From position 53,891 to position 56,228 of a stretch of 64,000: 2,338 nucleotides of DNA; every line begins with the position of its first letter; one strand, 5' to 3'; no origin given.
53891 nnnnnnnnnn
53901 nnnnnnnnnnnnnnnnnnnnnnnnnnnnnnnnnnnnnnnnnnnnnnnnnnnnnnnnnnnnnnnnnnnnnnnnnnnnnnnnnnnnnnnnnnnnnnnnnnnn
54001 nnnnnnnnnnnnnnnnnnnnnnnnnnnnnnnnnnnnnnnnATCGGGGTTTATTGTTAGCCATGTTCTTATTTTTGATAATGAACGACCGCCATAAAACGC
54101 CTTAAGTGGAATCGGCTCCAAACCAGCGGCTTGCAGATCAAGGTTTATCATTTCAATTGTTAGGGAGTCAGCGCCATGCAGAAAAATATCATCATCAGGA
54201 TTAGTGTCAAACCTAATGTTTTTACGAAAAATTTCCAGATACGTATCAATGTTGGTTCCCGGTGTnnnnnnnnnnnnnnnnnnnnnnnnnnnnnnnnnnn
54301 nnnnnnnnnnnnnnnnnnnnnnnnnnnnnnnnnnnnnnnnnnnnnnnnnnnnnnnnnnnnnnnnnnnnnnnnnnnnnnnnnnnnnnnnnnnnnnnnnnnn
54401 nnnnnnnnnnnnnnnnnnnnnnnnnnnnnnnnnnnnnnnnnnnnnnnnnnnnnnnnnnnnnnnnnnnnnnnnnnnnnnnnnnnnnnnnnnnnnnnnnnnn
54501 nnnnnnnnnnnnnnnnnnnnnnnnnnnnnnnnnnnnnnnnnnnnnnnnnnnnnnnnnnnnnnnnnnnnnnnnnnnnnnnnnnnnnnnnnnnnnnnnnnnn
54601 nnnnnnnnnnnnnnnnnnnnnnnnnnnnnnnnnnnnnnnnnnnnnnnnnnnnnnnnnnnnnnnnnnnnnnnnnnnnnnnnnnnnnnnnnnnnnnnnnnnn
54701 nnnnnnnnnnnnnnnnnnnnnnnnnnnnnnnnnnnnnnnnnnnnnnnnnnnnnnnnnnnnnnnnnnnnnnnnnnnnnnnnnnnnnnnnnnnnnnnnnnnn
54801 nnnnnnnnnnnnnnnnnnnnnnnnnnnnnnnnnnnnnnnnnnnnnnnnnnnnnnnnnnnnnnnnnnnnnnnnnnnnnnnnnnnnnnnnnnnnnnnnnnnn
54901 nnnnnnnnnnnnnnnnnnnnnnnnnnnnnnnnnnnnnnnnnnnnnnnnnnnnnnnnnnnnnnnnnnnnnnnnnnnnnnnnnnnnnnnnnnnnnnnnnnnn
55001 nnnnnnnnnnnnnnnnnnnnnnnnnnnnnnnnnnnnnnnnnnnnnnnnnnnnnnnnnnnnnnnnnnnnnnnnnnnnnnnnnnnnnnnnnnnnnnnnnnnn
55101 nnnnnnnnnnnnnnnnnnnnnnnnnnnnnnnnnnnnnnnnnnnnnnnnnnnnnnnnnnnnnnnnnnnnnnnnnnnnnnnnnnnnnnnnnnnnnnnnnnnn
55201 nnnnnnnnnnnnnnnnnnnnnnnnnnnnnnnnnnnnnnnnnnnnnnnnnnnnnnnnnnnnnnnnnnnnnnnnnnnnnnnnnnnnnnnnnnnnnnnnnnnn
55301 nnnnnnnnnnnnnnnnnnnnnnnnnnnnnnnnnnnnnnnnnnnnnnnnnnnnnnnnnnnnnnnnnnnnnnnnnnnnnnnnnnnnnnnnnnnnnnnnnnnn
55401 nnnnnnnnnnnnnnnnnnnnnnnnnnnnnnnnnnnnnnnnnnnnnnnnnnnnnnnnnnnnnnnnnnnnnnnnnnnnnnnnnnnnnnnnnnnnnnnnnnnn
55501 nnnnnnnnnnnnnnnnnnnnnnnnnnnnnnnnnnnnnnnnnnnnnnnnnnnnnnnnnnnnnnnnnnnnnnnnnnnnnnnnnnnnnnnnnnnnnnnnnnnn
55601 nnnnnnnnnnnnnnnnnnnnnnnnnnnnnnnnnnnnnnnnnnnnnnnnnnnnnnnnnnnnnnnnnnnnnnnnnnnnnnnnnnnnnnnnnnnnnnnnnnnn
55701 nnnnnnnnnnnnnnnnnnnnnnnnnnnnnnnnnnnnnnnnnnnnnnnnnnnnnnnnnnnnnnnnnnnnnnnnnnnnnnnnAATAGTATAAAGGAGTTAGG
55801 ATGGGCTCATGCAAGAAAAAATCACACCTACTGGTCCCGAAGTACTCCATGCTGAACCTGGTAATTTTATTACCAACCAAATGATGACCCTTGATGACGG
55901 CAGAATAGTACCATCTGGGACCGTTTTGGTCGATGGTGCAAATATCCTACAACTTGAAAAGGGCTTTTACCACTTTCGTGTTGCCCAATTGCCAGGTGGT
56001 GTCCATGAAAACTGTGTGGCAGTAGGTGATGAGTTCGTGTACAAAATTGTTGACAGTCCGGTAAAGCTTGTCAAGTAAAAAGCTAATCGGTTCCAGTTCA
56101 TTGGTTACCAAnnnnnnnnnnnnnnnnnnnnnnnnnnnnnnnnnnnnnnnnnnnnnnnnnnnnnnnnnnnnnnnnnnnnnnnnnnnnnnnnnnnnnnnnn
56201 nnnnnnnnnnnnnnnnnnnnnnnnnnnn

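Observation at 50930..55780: Low-GC three-gene island: C45/acyltransferase-like Ntn hydrolase, aldo/keto reductase, and an NRPS-like A-T-R reductase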

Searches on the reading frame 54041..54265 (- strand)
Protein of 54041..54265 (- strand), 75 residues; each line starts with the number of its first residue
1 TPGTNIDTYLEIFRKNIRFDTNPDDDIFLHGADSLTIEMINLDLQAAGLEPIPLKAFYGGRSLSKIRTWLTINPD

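Call 62: search_protein_families(library=pfam, proteins=[window:54041-54265:-], max_evalue=10)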
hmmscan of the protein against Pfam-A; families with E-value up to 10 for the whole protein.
seq(75 aa): 1 family
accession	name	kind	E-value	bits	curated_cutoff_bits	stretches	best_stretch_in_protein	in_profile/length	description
PF00550.31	PP-binding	-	0.033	14.9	20.8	1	18-67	12-64/67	Phosphopantetheine attachment site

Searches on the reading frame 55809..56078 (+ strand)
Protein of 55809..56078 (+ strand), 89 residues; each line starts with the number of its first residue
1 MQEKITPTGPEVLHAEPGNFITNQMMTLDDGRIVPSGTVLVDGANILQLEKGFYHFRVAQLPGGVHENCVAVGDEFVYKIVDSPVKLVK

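Call 3: search_protein_families(library=pfam, proteins=[window:55809-56078:+], max_evalue=0.01)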
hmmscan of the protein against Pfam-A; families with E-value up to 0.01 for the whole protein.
window:55809-56078:+ (89 aa): 0 families

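Call 62: search_protein_families(library=pfam, proteins=[window:55809-56075:+], max_evalue=10)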
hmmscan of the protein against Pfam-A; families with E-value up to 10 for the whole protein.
window:55809-56075:+ (89 aa): 1 family
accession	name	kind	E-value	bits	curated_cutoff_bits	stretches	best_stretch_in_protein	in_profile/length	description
PF08140.16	Cuticle_1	-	0.079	13.5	27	1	35-46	27-38/40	Crustacean cuticle protein repeat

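Call 84: predict_structure(protein=window:55809-56075:+)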
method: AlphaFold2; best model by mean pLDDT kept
length: 89 residues; sequences in the alignment: 1
mean_pLDDT: 37.8   pTM: 0.23
mean pLDDT of the five models: 37.8, 36.1, 35.9, 35.3, 33.2
residues with pLDDT >= 90: 0; 70-90: 0; 50-70: 3; < 50: 86
segments of 3 or more residues with pLDDT < 50: 1-29, 33-89
pLDDT, mean of each block of 10 residues (from residue 1): 32 42 47 48 38 33 37 35 28
secondary structure, 60 per line:
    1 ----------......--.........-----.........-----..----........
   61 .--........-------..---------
elements in order: E11-16 E19-27 E33-41 E53-61 E64-71

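Call 100: search_protein_families(library=padloc, proteins=[window:55809-56075:+], max_evalue=0.001)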
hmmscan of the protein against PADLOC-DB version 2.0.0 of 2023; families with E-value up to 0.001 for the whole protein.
window:55809-56075:+ (89 aa): 0 families
